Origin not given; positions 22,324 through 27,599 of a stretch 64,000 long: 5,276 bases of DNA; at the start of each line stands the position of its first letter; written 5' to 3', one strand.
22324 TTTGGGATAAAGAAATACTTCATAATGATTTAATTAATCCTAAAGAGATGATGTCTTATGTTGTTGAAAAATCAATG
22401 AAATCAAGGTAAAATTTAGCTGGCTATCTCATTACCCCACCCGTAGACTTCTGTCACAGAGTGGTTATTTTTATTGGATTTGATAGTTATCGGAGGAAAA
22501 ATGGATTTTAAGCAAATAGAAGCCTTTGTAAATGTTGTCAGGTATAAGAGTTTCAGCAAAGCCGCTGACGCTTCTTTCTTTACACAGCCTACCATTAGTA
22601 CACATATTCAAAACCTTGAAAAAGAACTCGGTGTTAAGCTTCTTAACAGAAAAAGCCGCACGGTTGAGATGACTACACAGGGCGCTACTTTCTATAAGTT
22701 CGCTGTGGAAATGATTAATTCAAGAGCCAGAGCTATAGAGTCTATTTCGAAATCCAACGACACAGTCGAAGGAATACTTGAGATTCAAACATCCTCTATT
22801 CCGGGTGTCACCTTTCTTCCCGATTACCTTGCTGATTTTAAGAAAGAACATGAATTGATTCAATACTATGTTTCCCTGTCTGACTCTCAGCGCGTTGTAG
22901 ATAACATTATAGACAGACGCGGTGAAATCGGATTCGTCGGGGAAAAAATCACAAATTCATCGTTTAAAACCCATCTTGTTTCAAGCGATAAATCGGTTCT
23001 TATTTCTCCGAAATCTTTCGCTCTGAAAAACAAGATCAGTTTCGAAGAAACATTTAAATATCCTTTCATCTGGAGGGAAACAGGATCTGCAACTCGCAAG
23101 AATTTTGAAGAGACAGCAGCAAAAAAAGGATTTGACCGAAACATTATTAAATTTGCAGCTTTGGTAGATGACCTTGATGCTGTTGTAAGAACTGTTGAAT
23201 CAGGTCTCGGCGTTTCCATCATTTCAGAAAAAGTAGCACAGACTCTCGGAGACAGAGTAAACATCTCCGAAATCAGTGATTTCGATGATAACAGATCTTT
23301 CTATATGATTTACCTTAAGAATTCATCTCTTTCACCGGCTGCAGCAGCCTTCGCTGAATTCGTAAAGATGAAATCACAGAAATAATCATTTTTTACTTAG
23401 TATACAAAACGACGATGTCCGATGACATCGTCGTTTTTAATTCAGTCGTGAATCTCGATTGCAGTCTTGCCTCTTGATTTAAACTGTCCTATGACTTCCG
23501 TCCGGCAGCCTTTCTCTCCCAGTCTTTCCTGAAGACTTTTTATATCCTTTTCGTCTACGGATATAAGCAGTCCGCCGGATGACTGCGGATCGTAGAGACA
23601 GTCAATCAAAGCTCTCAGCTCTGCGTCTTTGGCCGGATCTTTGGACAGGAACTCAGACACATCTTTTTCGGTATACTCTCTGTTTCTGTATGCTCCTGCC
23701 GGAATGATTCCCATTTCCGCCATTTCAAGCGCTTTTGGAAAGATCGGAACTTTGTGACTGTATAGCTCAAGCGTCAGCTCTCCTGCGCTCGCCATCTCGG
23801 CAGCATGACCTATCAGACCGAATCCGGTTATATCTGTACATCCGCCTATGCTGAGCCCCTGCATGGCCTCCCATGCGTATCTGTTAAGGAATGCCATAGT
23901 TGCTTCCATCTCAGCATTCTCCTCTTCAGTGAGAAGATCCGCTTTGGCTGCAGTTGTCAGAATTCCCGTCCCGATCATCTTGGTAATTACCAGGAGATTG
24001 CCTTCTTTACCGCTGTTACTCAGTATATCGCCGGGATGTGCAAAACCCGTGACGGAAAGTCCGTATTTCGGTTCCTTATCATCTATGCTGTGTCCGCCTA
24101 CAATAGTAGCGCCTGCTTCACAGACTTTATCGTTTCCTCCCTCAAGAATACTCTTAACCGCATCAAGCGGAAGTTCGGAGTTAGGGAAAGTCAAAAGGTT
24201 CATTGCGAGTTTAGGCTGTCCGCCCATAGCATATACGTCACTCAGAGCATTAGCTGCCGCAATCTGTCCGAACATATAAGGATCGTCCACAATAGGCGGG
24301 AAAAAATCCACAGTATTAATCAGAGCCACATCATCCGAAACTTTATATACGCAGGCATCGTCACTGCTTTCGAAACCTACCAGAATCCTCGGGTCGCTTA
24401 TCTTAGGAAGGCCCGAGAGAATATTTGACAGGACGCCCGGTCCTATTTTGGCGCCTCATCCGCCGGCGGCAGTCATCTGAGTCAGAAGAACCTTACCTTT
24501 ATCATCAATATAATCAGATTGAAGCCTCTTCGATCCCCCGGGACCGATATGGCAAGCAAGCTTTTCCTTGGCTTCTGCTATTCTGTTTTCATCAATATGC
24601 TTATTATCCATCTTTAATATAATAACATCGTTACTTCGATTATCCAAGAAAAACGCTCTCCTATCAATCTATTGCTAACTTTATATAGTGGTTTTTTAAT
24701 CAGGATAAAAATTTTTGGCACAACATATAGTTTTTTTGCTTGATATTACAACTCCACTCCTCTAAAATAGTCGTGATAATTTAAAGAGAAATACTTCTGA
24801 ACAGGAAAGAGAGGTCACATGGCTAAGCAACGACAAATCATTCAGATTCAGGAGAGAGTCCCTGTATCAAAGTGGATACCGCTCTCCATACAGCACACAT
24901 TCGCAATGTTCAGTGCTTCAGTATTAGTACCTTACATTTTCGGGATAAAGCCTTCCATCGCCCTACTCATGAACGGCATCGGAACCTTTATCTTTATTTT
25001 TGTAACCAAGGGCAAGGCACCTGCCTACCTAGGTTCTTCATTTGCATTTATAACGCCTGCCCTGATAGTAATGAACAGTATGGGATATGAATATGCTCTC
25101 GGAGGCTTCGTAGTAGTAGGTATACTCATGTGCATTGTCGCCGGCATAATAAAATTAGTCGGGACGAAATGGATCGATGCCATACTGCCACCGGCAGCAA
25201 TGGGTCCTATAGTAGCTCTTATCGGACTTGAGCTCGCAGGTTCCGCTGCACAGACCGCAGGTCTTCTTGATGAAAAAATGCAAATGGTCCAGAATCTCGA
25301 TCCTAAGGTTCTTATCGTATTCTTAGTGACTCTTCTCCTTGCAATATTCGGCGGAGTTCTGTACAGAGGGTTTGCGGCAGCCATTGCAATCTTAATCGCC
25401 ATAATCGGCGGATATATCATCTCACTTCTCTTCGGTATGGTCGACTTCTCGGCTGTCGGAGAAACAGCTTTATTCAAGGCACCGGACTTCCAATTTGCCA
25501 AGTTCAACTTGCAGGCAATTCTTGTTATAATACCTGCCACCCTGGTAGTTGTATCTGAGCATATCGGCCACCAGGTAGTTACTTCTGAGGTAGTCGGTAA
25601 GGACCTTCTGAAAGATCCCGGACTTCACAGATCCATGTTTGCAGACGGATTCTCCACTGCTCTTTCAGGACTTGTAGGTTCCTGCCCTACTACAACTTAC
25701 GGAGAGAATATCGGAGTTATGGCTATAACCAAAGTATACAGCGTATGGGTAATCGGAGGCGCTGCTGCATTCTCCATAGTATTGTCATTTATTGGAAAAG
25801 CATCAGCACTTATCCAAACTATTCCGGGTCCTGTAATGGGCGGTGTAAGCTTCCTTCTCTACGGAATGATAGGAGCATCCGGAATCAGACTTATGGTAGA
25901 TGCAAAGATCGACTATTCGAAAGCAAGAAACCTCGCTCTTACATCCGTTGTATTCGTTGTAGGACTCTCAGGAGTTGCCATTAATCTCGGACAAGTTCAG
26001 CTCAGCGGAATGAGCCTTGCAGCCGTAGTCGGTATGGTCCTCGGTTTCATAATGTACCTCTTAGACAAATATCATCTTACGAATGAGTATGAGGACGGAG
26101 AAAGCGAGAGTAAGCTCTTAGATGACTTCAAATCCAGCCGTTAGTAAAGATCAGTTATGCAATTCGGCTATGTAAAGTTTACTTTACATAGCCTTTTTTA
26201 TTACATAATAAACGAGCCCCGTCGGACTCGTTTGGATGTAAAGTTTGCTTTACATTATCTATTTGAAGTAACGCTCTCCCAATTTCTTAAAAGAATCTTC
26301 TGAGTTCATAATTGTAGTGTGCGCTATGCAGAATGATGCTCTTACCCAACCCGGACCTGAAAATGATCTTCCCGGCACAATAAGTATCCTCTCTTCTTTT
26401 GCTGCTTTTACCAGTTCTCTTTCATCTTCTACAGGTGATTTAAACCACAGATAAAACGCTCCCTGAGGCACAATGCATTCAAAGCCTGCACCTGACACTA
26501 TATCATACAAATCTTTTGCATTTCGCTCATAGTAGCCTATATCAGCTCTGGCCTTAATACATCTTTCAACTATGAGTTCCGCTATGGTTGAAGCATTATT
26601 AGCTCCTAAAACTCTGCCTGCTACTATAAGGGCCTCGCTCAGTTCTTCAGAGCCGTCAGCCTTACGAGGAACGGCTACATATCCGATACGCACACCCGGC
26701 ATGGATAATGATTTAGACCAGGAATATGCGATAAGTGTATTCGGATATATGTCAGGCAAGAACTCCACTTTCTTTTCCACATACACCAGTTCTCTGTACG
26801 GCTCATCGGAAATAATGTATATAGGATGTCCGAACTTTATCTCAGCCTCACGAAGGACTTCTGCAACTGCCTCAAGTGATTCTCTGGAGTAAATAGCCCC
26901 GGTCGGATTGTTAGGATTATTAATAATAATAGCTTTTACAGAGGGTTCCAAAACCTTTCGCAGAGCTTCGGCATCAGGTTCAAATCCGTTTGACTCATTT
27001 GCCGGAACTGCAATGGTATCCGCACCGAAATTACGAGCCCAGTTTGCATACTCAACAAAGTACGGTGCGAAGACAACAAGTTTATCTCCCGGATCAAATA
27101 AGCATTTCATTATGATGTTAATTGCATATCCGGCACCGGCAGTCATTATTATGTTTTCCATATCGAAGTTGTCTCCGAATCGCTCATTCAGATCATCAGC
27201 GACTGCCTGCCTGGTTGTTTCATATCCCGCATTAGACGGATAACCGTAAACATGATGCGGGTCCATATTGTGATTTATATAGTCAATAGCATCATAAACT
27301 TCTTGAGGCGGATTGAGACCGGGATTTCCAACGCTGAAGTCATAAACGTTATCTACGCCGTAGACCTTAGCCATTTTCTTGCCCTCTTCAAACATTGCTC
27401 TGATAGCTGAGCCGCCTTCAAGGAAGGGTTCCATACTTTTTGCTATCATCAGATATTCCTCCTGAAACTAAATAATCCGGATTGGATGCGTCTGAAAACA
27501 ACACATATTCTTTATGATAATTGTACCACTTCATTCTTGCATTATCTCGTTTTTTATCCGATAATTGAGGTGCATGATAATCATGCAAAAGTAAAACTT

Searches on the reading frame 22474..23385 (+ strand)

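Call 8: search_protein_families(library=ncbifam, max_evalue=1e-8, proteins=[window:22474-23385:+])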
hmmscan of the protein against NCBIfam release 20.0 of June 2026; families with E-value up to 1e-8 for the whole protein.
window:22474-23385:+ (303 aa): 45 families (the best 25 are shown)
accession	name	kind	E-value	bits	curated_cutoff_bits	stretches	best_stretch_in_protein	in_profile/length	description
NF040786.1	LysR_Sec_metab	equivalog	6.9e-92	307.6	250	1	10-299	1-296/298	selenium metabolism-associated LysR family transcriptional regulator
NF047520.1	trans_act_CidR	equivalog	1.5e-39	136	415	1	10-299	1-290/292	cidABC operon transcriptional activator CidR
TIGR03339.1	phn_lysR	subfamily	2.2e-39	135.4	341.1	1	14-296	1-278/279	aminoethylphosphonate catabolism associated LysR family transcriptional regulator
NF053705.1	TransRegGltCGpos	equivalog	6.3e-34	117.6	350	1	10-298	1-290/300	glutamate biosynthesis transcriptional regulator GltC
NF045775.1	acetoin_reg_AlsR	exception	7.9e-32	110.9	430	1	10-297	1-288/290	acetoin biosynthesis transcriptional regulator AlsR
NF040889.1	trans_reg_YeiE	equivalog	7.5e-31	107.4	480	1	10-297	3-286/288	DNA-binding transcriptional regulator YeiE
NF008722.0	PRK11716.1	equivalog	1.4e-30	106.4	246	1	10-293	1-286/293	HTH-type transcriptional activator IlvY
NF008095.0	PRK10837.1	subfamily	2e-29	102.7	281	1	11-299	4-288/290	LysR family transcriptional regulator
NF041036.1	decaheme_TF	subfamily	6.9e-24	84.8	210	1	10-297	1-292/301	multiheme cytochrome-associated LysR family transcriptional regulator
NF058504.1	TransRegCcpCBac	equivalog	1.1e-23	84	400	1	19-298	10-285/287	transcriptional regulator CcpC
NF045990.1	TransRegCbbRRhodb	equivalog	7.3e-23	81.1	450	1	10-299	6-298/304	LysR family regulator CbbR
NF007385.0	PRK09906.1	equivalog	1.1e-22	80.6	356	1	10-297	1-287/296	DNA-binding transcriptional regulator HcaR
NF040888.1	trans_reg_YafC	equivalog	3e-22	78.8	470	1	12-181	5-172/293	DNA-binding transcriptional regulator YafC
TIGR02424.1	TF_pcaQ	equivalog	3.4e-22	78.7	303.8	1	9-223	2-220/300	pca operon transcription factor PcaQ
NF009327.0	PRK12684.1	subfamily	7.2e-22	78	402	1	10-254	1-247/313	CysB family HTH-type transcriptional regulator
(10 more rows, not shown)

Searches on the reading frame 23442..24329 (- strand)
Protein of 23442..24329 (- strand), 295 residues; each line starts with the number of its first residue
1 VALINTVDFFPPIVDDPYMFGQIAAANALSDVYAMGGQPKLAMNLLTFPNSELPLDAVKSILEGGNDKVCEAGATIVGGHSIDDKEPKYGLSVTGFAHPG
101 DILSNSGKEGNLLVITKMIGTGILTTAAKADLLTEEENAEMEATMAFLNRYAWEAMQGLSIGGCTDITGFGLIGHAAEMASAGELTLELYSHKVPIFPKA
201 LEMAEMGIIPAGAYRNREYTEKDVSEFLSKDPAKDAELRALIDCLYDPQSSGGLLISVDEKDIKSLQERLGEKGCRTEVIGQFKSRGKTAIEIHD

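Call 8: search_protein_families(library=ncbifam, max_evalue=1e-8, proteins=[window:23442-24329:-])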
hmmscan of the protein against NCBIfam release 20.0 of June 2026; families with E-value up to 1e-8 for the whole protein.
window:23442-24329:- (295 aa): 8 families
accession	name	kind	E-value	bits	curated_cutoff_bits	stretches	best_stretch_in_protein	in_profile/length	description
TIGR00476.1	selD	equivalog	1.4e-90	303.7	125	1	2-261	58-309/311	selenide, water dikinase SelD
NF002098.0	PRK00943.1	equivalog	1.1e-76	258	299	1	2-292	62-345/347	selenide, water dikinase SelD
NF010705.0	PRK14105.1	equivalog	1.3e-40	139.3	291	1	1-206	58-280/345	selenide, water dikinase SelD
TIGR04369.1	fusion_not_SelD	hypoth_equivalog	6.8e-38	130.3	700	1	2-268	397-691/701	oxidoreductase/SelD-related fusion protein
TIGR01379.1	thiL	equivalog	9.4e-17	61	184.15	1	3-205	45-247/320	thiamine-phosphate kinase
TIGR04049.1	AIR_rel_sll0787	hypoth_equivalog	3.5e-11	42.7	321.3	0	13-196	68-243/318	sll0787 family AIR synthase-like protein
TIGR03267.1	methan_mark_2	hypoth_equivalog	1.1e-09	37.8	365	1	15-195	72-247/323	methanogenesis marker 2 protein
NF004351.0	PRK05731.1-4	equivalog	5.1e-09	35.7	324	1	17-199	71-252/321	thiamine-phosphate kinase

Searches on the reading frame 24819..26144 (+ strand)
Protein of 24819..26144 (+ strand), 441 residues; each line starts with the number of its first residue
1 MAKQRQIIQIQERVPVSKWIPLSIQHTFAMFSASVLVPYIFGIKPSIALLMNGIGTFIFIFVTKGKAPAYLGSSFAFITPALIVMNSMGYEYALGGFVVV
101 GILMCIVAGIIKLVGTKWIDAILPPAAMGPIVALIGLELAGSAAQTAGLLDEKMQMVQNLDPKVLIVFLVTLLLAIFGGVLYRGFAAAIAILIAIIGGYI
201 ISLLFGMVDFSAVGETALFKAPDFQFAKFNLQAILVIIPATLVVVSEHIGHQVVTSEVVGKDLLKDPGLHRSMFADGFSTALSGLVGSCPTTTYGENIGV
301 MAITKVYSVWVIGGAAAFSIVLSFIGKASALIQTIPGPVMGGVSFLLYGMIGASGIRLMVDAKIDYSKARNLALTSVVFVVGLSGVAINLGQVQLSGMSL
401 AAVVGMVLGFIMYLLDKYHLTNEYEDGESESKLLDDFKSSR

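Call 8: search_protein_families(library=ncbifam, max_evalue=1e-8, proteins=[window:24819-26144:+])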
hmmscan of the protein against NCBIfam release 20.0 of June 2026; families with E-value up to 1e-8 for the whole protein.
window:24819-26144:+ (441 aa): 4 families
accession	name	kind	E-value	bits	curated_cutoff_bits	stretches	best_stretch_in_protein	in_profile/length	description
NF007995.0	PRK10720.1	equivalog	1.4e-189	630.4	477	1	4-430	2-424/429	uracil permease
TIGR00801.1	ncs2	superfamily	3.9e-111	371.9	291.8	1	13-411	1-415/415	NCS2 family nucleobase:cation symporter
TIGR03616.1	RutG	equivalog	6.4e-79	265.7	758.65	1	5-410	18-423/429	pyrimidine utilization transport protein G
TIGR03173.1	pbuX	subfamily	1.1e-53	182.5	414.15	1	22-384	1-369/407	xanthine permease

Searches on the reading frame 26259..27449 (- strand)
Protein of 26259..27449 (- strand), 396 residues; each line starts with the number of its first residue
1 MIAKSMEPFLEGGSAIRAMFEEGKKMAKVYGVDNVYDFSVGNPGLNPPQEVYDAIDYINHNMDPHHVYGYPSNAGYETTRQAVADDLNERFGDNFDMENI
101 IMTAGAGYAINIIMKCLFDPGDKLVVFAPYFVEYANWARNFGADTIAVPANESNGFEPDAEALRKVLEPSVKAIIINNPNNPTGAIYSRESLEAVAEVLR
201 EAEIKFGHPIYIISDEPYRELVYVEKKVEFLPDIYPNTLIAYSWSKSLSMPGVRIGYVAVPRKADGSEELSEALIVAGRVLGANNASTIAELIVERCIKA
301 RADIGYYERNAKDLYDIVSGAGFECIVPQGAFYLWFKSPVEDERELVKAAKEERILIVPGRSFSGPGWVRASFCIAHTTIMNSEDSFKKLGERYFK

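Call 8: search_protein_families(library=ncbifam, max_evalue=1e-8, proteins=[window:26259-27449:-])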
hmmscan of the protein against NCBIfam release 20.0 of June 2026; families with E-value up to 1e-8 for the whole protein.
window:26259-27449:- (396 aa): 69 families (the best 25 are shown)
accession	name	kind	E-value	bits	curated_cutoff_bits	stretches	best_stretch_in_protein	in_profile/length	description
NF005305.0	PRK06836.1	equivalog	1.3e-142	475.8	376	1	1-394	2-394/396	pyridoxal phosphate-dependent aminotransferase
NF041364.1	GntC_guanitoxin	equivalog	1.8e-56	191.6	415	1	39-382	4-348/356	guanitoxin biosynthesis PLP-dependent (S)-gamma-hydroxy-L-arginine cyclodehydratase GntC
NF041091.1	asp_aminotase_Arch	equivalog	2.2e-51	174.9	550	1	33-387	27-371/376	aspartate aminotransferase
NF005744.0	PRK07568.1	subfamily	1.3e-47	162.4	389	1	25-348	23-336/398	pyridoxal phosphate-dependent aminotransferase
NF006229.0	PRK08361.1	equivalog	1.1e-45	156.4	624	1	14-389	20-386/391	aspartate aminotransferase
NF005588.0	PRK07309.1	equivalog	2.4e-42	145.2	576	1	29-384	26-379/391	pyridoxal phosphate-dependent aminotransferase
NF005816.0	PRK07682.1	equivalog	7.2e-42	143.4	620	1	32-387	28-379/390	aminotransferase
NF005817.0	PRK07683.1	equivalog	3.1e-41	141.4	575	1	29-387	24-377/387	aminotransferase A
TIGR01265.1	tyr_nico_aTase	subfamily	3.7e-40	138.1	292.45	1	16-392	16-400/403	tyrosine/nicotianamine family aminotransferase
TIGR03540.1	DapC_direct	equivalog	1.5e-39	136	593.25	1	21-383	18-376/383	LL-diaminopimelate aminotransferase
NF004769.0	PRK06107.1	equivalog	3e-38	131.7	617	1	34-336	34-330/402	aspartate transaminase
NF006756.0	PRK09276.1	subfamily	5.1e-38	131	507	1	20-389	19-384/387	LL-diaminopimelate aminotransferase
NF004975.0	PRK06348.1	equivalog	1.3e-37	129.8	549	1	31-379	27-371/384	pyridoxal phosphate-dependent aminotransferase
NF004770.0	PRK06108.1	subfamily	1.5e-36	126.1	422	1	30-383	33-384/396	pyridoxal phosphate-dependent aminotransferase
NF006230.0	PRK08363.1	equivalog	2.5e-36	125.3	534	1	35-373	32-374/398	alanine aminotransferase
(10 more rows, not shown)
